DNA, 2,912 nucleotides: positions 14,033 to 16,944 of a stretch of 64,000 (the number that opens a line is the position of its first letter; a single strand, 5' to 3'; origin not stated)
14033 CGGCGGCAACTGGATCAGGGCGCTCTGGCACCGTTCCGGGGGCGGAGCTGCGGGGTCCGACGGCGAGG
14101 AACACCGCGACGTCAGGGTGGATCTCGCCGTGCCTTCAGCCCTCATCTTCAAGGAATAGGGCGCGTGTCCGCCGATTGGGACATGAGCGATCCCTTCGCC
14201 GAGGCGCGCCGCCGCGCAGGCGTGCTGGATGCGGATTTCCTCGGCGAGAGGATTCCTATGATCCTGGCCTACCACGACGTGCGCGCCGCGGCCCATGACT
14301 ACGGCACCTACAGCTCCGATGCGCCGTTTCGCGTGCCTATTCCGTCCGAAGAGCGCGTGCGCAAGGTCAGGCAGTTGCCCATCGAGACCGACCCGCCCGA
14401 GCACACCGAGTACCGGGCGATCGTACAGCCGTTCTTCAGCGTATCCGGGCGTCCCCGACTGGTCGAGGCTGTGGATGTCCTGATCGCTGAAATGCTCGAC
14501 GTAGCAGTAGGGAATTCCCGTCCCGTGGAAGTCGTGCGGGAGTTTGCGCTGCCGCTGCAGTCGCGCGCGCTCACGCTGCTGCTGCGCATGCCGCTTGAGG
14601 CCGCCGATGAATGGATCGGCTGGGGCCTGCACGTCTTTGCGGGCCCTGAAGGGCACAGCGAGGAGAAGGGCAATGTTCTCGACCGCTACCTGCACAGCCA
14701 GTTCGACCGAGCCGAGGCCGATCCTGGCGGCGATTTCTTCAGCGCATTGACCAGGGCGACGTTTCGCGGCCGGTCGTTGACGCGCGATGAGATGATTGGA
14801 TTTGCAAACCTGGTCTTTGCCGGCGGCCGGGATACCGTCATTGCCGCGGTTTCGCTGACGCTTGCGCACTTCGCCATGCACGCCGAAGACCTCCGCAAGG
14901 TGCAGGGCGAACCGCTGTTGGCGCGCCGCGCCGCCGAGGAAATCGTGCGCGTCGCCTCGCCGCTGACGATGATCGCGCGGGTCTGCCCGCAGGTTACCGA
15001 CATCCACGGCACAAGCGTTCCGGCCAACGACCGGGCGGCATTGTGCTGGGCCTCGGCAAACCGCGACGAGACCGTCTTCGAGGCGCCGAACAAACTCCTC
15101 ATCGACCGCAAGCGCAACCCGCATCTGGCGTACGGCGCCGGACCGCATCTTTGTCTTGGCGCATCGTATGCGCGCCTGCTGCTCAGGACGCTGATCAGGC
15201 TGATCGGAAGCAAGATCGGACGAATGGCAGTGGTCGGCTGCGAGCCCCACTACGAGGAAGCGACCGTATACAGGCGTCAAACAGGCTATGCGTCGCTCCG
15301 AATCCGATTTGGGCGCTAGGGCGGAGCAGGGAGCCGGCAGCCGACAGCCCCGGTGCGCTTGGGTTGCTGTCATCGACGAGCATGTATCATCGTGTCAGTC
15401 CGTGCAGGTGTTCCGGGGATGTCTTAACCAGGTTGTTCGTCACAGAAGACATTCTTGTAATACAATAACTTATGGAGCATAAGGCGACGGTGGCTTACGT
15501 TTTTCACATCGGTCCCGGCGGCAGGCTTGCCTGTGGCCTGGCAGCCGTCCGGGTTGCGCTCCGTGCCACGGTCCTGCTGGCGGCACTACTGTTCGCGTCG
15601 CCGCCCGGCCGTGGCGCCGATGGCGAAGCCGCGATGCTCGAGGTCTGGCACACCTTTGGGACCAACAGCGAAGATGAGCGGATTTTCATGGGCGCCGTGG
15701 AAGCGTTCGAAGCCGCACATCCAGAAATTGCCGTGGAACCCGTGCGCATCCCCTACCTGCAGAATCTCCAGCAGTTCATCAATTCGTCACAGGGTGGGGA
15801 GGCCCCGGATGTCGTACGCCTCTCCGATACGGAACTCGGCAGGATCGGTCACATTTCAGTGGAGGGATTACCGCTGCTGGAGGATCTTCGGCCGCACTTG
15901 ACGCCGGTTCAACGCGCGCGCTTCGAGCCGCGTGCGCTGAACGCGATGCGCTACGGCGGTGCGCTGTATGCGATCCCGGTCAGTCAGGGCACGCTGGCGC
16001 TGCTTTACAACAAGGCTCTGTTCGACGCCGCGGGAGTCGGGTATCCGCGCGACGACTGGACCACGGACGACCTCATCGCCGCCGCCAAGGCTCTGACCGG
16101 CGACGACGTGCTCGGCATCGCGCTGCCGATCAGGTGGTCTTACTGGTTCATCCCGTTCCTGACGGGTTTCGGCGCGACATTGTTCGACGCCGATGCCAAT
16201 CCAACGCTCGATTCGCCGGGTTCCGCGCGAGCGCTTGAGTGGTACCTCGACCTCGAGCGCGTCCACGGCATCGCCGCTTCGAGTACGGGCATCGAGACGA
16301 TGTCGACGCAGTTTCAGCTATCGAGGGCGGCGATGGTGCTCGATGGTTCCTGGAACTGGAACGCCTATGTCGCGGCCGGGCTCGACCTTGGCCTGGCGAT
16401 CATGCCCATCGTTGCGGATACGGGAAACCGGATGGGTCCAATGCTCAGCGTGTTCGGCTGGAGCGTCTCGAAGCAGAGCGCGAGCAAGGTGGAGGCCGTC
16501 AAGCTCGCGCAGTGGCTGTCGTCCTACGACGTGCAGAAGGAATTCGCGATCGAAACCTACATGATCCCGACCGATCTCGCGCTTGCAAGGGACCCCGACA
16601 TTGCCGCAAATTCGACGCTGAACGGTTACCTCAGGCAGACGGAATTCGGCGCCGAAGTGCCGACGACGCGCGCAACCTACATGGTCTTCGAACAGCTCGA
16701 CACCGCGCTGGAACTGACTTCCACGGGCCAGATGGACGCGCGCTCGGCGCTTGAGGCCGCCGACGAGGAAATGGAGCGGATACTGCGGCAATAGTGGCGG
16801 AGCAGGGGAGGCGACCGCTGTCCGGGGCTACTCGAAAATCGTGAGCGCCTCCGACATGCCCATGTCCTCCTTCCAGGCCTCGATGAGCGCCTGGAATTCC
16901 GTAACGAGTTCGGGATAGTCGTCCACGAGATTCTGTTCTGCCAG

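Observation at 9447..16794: Sugar ABC importer operon carrying two oxygenases (PhyH-type dioxygenase and cytochrome P450)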

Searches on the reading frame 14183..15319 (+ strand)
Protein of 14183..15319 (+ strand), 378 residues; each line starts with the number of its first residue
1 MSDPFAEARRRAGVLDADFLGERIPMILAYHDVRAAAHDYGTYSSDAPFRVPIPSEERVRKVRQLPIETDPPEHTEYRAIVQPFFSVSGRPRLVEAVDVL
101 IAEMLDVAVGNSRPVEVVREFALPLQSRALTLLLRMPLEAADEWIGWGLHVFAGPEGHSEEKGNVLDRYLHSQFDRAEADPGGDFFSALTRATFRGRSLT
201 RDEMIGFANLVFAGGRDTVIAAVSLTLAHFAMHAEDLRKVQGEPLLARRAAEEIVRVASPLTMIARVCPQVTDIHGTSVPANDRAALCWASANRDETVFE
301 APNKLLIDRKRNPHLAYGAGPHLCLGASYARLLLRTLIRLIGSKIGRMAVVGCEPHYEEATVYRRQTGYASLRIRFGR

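Call 5: search_protein_families(library=pfam, proteins=[window:14183-15319:+], max_evalue=0.01)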
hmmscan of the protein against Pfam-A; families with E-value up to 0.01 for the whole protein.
window:14183-15319:+ (378 aa): 1 family
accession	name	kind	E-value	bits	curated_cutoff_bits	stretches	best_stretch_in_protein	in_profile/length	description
PF00067.27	p450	-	3.1e-11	43.2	22.8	1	184-337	240-424/462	Cytochrome P450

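Call 6: search_protein_families(library=ncbifam, proteins=[window:14183-15319:+], max_evalue=0.01)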
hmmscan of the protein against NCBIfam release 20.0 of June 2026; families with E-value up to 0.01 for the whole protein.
window:14183-15319:+ (378 aa): 8 families
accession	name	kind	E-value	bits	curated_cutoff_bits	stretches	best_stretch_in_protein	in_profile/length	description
NF041177.1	Cyp119_Thmprot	equivalog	2.7e-30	105.4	680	1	24-356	20-351/368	cytochrome P450 Cyp119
NF041802.1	P450_SolI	exception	2.1e-25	89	850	1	67-352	110-402/424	solanimycin biosynthesis cytochrome P450 SolI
NF045816.1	PentlenlactSyn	equivalog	1.7e-19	69.8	700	1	68-337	85-358/396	pentalenolactone synthase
TIGR04538.1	P450_cycloAA_1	subfamily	4.6e-19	68.5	500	1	158-376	169-394/395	cytochrome P450, cyclodipeptide synthase-associated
TIGR04515.1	P450_rel_GT_act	subfamily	4.7e-16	59.1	343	1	55-349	81-363/386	P450-derived glycosyltransferase activator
TIGR04458.1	CYP450_TxtE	equivalog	2e-15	56.4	500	1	69-337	87-367/403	4-nitrotryptophan synthase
NF050147.1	aminopyruv_ApyO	equivalog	1.3e-10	40.5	525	1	161-339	188-387/444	RiPP biosynthesis cytochrome P450 ApyO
NF045812.1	PentlenOxigase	equivalog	0.0012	17.8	800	1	234-358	293-418/444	pentalenene oxygenase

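Call 7: find_encoding_contigs(protein=window:14183-15319:+, flank=10000, max_places=6)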
Protein window:14183-15319:+ (378 aa): no gene with exactly this product is on record in the collection.

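Call 8: find_related_loci(query=window:14183-15319:+, collection=genome_contigs, flank=10000)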
Query window:14183-15319:+ (378 aa) in genome_contigs; peptide patterns used: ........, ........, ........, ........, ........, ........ (x = any residue, [..] = any of these).
151 stretches matched a pattern; 137 encode a relative of the query (tblastn E <= 1e-3); the best 80 are kept; 80 distinct loci.
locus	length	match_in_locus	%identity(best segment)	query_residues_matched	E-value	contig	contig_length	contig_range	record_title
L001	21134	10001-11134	79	2-378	0e+0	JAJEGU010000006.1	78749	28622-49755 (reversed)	MAG: Pseudomonadales bacterium isolate p16x57bins.39 k141_215196, whole genome shotgun sequence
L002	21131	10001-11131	78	2-377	0e+0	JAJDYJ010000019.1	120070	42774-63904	MAG: Pseudomonadales bacterium isolate jk18x34bins.22 k141_518213, whole genome shotgun sequence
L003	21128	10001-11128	79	2-378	0e+0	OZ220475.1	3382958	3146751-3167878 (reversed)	MAG: uncultured Pseudohongiella sp. isolate f20f0f48-b496-4692-aa1b-deba916b6b03 genome assembly, chromosome: 1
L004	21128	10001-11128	77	2-376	0e+0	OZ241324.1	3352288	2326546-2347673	MAG: uncultured Pseudohongiella sp. isolate d3aff5fe-6936-4dba-83f8-42c5914a9891 genome assembly, chromosome: 1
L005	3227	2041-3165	72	2-377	0e+0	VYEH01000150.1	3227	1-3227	MAG: Proteobacteria bacterium isolate SB0676_bin_28 NODE_12398_length_3227_cov_3.989281, whole genome shotgun sequence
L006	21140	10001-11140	72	2-378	2e-177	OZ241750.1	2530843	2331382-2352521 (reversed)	MAG: uncultured Pseudohongiella sp. isolate bbb0c316-1979-439e-aad9-ea869a48f3a6 genome assembly, chromosome: 1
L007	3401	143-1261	57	2-376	2e-143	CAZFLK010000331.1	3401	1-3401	MAG TPA_asm: uncultured Verrucomicrobiota bacterium isolate SRP134809_co1_59 genome assembly, contig: NODE_57139_length_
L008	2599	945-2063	56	1-375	9e-144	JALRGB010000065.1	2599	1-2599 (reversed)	MAG: Verrucomicrobiales bacterium isolate LJ.21 LJ_620144, whole genome shotgun sequence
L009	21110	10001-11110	56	2-376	5e-136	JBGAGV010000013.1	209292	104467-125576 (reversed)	MAG: Chthoniobacteraceae bacterium isolate MAG_MBR_H125.92 MBRH125-92_opera_contig_415, whole genome shotgun sequence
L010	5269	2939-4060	57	3-378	1e-135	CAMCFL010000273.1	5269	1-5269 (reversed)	MAG: Akkermansia muciniphila isolate MH-21oct19-97 genome assembly, contig: MH-21oct19-C27115, whole genome shotgun sequ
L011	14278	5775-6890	56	3-376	1e-134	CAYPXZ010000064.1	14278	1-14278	MAG TPA_asm: uncultured Opitutaceae bacterium isolate binchicken_co241_301 genome assembly, contig: NODE_4158_length_142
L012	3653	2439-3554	57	3-376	2e-138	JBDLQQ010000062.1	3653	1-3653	MAG: Verrucomicrobiota bacterium isolate icacos_2019_sw_WHONDRS-S19S_0094_B_bin.100 scaffold_837165, whole genome shotgu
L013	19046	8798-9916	55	2-376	6e-134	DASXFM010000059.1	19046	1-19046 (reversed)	MAG TPA_asm: Verrucomicrobiia bacterium isolate SMAG_U5138 k141_1007213, whole genome shotgun sequence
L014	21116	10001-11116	55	3-376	9e-134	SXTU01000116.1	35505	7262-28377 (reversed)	MAG: Verrucomicrobiales bacterium isolate F1-140-MAGs124 F1-140__c156519, whole genome shotgun sequence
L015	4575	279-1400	56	3-378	3e-135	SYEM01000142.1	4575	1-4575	MAG: Verrucomicrobiales bacterium isolate F1-60-MAGs043 F1-60__c305709, whole genome shotgun sequence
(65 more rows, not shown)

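Call 9: search_solved_structures(query=window:14183-15319:+, max_evalue=1e-10, show_alignments=2)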
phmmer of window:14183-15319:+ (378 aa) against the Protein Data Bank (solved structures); distinct sequences matched with E-value up to 1e-10: 363 (the best 60 are shown).
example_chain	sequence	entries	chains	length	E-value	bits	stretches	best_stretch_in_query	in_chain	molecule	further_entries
6g5o_A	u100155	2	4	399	3.6e-95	322.3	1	2-377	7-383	Cytochrome P450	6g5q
8vxi_A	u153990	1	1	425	1.3e-36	129.7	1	27-349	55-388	CYP125MRCA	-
8vxg_A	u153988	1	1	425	3e-36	128.4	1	27-341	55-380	CYP125MRCA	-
8jnp_A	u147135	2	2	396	3.4e-33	118.4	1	4-348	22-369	Cytochrome P450 CftA | Cytochrome P450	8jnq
6xa2_A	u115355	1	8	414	4e-33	118.2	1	67-339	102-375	TamI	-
6xa3_A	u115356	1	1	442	4.7e-33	117.9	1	67-339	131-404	TamI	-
6j85_A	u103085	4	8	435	1.7e-32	116.1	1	61-345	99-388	Nocardicin N-oxygenase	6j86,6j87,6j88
5l90_A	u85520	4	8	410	2.3e-32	115.6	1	29-339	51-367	Cytochrome P450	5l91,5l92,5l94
8ckn_A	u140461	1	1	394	2.5e-32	115.5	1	64-343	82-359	P450 heme-thiolate protein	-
8amo_A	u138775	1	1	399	2.6e-32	115.5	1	64-343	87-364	Putative cytochrome P450 143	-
8amq_A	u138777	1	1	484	4.5e-32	114.7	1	64-342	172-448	Probable ferredoxin,Putative cytochrome P450 143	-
4z5p_A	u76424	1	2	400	5.5e-32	114.4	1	25-339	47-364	Cytochrome P450 hydroxylase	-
4ubs_A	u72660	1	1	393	1.5e-31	112.9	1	21-338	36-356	Pentalenic acid synthase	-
6j82_A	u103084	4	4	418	2.7e-31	112.1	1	39-338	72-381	Cytochrome P-450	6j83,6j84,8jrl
7y97_A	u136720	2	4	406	5.9e-31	111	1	26-357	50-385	Cytochrome P450 monooxygenase YjiB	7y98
4wpz_A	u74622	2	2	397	2.1e-30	109.2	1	26-361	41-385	Cytochrome P450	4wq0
1jip_A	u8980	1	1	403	2.8e-30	108.8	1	5-343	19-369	CYTOCHROME P450 107A1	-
7y9o_A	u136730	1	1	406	3.8e-30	108.3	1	26-356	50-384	Cytochrome P450 monooxygenase YjiB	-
1jio_A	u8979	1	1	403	4.2e-30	108.2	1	5-343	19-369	CYTOCHROME P450 107A1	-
1egy_A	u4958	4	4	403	9.7e-30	107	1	4-343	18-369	CYTOCHROME P450ERYF | CYTOCHROME P450 107A1 | CYTOCHROME P450 ERYF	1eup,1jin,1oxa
4rm4_A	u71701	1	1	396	3.3e-29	105.2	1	27-363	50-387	Cytochrome P450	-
3ejb_B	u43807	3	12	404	1.9e-28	102.7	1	62-346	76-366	Biotin biosynthesis cytochrome P450-like enzyme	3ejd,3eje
2bvj_A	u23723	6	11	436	2.7e-28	102.3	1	21-343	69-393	CYTOCHROME P450 MONOOXYGENASE | CYTOCHROME P450 HYDROXYLASE PIKC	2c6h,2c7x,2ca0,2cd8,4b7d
2whw_A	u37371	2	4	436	3.3e-28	102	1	21-343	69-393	CYTOCHROME P450 MONOOXYGENASE | CYTOCHROME P450 HYDROXYLASE PIKC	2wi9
2vz7_A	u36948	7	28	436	3.3e-28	102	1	21-343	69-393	CYTOCHROME P450 MONOOXYGENASE | CYTOCHROME P450 HYDROXYLASE PIKC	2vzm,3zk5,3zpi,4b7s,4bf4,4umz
8gue_A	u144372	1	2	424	4e-28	101.7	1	21-343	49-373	Cytochrome P450 monooxygenase PikC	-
7xbm_A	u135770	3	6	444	4.7e-28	101.5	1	21-343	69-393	Cytochrome P450 monooxygenase PikC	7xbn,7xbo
6l39_A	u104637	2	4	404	6.8e-28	100.9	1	67-351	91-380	Cytochrome P450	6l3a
3cv9_A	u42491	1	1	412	1.2e-27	100.2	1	42-346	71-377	Cytochrome P450-SU1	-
2zby_A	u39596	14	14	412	1.7e-27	99.6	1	43-346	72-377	Cytochrome P450-SU1 | Vitamin D3 dihydroxylase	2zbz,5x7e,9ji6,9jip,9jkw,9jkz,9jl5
7ayx_A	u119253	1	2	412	1.8e-27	99.6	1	28-348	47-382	Cytochrome P450 113A1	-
2zbx_A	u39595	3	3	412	3e-27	98.8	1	43-346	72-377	Cytochrome P450-SU1 | Vitamin D3 dihydroxylase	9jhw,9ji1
6gk5_A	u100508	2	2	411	3.1e-27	98.7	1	52-334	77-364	Cytochrome P450 CYP267B1 protein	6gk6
7di3_A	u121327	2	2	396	3.5e-27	98.6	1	22-338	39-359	Cytochrome P450 hydroxylase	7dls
3cv8_A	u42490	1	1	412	3.7e-27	98.5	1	44-346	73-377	Cytochrome P450-SU1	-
9u7w_A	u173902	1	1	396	4e-27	98.4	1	22-338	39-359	Cytochrome P450 hydroxylase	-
9u7x_A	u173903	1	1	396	5.6e-27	97.9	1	22-338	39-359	Cytochrome P450 hydroxylase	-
2yoo_A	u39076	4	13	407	5.9e-27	97.9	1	67-341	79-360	P450 HEME-THIOLATE PROTEIN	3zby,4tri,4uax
5ysm_A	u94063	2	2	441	7.9e-27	97.4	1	56-335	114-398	Cytochrome P450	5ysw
2xkr_A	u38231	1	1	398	9.8e-27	97.1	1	65-340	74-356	PUTATIVE CYTOCHROME P450 142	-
5vws_A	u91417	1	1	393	1.4e-26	96.6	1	27-342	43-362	Cytochrome P450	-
9lw0_A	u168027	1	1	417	1.4e-26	96.6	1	26-376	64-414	Cytochrome P450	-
6f0b_A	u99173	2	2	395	1.5e-26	96.5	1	27-345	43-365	Cytochrome P450 monooxygenase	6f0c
9cjg_A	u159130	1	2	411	1.6e-26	96.4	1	67-330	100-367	Cytochrome P450-G9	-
6gmf_A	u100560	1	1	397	2.4e-26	95.9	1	5-357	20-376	Putative cytochrome P450 hydroxylase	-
1cmn_A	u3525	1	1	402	3.8e-26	95.2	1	57-346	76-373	CYTOCHROME P450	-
8yhn_A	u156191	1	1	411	4.3e-26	95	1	67-355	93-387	Cytochrome P450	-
1cl6_A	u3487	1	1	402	4.3e-26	95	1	57-346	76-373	CYTOCHROME P450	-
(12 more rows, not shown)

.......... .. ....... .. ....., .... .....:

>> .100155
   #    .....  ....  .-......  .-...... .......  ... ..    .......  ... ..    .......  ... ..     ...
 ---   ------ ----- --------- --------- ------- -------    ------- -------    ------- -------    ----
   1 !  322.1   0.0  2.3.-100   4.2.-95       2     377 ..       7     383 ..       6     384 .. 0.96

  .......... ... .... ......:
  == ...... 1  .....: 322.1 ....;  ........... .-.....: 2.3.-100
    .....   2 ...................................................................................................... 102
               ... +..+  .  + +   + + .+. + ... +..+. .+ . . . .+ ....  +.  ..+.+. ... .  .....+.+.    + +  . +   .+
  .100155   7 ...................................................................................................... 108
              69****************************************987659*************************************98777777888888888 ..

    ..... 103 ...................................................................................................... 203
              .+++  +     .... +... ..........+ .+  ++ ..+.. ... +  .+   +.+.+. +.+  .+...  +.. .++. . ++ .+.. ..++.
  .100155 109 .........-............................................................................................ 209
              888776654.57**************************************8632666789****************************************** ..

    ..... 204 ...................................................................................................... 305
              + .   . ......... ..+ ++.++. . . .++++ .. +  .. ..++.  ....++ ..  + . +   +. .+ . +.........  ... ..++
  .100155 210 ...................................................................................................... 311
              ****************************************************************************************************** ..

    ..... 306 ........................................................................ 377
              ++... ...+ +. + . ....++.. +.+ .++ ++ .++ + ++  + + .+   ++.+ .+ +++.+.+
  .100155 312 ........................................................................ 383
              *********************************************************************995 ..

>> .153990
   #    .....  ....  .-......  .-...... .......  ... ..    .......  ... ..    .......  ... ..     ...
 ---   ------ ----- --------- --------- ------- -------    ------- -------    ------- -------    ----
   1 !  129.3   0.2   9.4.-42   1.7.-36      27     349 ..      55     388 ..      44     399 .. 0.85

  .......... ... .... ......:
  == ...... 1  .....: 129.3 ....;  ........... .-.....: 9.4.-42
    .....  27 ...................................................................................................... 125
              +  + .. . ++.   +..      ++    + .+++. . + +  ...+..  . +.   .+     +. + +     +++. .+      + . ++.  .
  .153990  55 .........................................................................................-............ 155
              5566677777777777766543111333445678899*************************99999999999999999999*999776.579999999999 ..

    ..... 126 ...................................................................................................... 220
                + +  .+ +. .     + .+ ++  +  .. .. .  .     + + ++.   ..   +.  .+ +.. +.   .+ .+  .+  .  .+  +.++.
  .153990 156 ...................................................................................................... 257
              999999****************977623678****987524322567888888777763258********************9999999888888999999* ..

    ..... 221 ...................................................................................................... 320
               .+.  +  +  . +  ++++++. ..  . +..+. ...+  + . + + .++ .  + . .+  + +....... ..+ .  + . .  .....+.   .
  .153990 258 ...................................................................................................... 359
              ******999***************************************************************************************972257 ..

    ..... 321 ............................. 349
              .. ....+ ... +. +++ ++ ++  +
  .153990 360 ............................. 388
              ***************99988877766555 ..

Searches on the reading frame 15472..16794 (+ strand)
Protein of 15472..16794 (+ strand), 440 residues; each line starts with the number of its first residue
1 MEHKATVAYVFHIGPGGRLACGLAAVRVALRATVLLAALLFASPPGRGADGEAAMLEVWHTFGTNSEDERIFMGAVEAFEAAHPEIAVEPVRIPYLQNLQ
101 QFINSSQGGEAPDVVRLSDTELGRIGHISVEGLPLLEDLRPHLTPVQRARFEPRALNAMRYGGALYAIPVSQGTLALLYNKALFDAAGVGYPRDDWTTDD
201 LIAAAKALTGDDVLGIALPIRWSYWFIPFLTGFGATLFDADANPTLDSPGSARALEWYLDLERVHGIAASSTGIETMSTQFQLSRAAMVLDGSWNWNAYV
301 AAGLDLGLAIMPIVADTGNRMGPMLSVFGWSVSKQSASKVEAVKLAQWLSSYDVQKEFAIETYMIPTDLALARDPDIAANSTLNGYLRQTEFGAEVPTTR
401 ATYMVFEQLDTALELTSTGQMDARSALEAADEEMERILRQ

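Call 5: search_protein_families(library=pfam, proteins=[window:15472-16794:+], max_evalue=0.01)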
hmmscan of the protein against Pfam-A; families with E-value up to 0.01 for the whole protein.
window:15472-16794:+ (440 aa): 2 families
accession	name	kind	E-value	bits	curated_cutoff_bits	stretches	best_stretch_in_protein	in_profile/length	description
PF01547.30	SBP_bac_1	-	3.5e-32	113.1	26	1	66-356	4-307/307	Bacterial extracellular solute-binding protein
PF13416.11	SBP_bac_8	-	9.2e-29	101.5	27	1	75-382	2-276/279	Bacterial extracellular solute-binding protein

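Call 6: search_protein_families(library=ncbifam, proteins=[window:15472-16794:+], max_evalue=0.01)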
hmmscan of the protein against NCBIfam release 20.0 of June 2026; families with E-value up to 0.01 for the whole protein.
window:15472-16794:+ (440 aa): 4 families
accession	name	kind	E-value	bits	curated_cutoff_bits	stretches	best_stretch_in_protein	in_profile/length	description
NF053763.1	ABCarbgalBndGanS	equivalog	1.4e-28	99.8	700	1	72-435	53-412/420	galactooligosaccharide ABC transporter substrate-binding protein GanS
NF007011.0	PRK09474.1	equivalog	1.7e-16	60.1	291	1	100-435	71-395/396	maltose/maltodextrin ABC transporter substrate-binding protein MalE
TIGR03850.1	bind_CPR_0540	equivalog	0.00095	17.9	299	0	66-120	44-96/437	carbohydrate ABC transporter substrate-binding protein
NF008211.0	PRK10974.1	equivalog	0.0014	17.2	411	1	30-208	6-181/439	sn-glycerol-3-phosphate ABC transporter substrate-binding protein UgpB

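Call 26: search_solved_structures(query=window:15472-16794:+, max_evalue=0.001)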
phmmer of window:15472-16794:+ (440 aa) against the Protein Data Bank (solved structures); distinct sequences matched with E-value up to 0.001: 505 (the best 60 are shown).
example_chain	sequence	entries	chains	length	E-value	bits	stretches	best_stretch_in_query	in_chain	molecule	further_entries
3k01_A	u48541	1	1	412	7.4e-29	104.1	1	59-420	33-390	Acarbose/maltose binding protein GacH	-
3jzj_A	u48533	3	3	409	8.1e-29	104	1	58-420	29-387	Acarbose/maltose binding protein GacH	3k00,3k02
6ffl_A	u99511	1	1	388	3.6e-28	101.8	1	55-437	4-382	Maltose/maltodextrin transport permease homologue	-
6dtu_A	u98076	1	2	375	5.3e-24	88.1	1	77-434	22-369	maltose-binding protein MalE1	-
2gha_A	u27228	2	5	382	5.8e-24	88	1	77-434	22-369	maltose ABC transporter, periplasmic maltose-binding protein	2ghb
8art_A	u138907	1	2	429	1.4e-23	86.7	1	22-413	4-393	Putative secreted maltose-binding protein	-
9xf5_A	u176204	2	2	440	1.7e-23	86.4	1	52-439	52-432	ABC transporter substrate-binding protein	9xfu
2zyk_A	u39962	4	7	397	1.2e-22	83.6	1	86-434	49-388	Solute-binding protein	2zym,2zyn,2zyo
6dts_A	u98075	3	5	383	1.2e-21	80.3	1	79-435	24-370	maltose-binding protein MalE2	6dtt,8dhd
2fnc_A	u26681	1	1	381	1.3e-21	80.3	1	86-435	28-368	maltose ABC transporter, periplasmic maltose-binding protein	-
1elj_A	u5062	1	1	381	1.2e-20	77.1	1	55-413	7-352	MALTODEXTRIN-BINDING PROTEIN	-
2gh9_A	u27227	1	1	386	4.6e-19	71.8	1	77-351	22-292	maltose/maltodextrin-binding protein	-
4qrz_A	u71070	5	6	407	4.1e-18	68.7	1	73-435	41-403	ABC-TYPE SUGAR TRANSPORTER | ABC transporter, substrate binding protein (Sugar)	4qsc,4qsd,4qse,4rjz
5ci5_A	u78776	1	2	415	1.9e-17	66.5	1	63-438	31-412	Extracellular solute-binding protein family 1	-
5f7v_A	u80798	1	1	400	2.8e-17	66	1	61-360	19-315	Lmo0181 protein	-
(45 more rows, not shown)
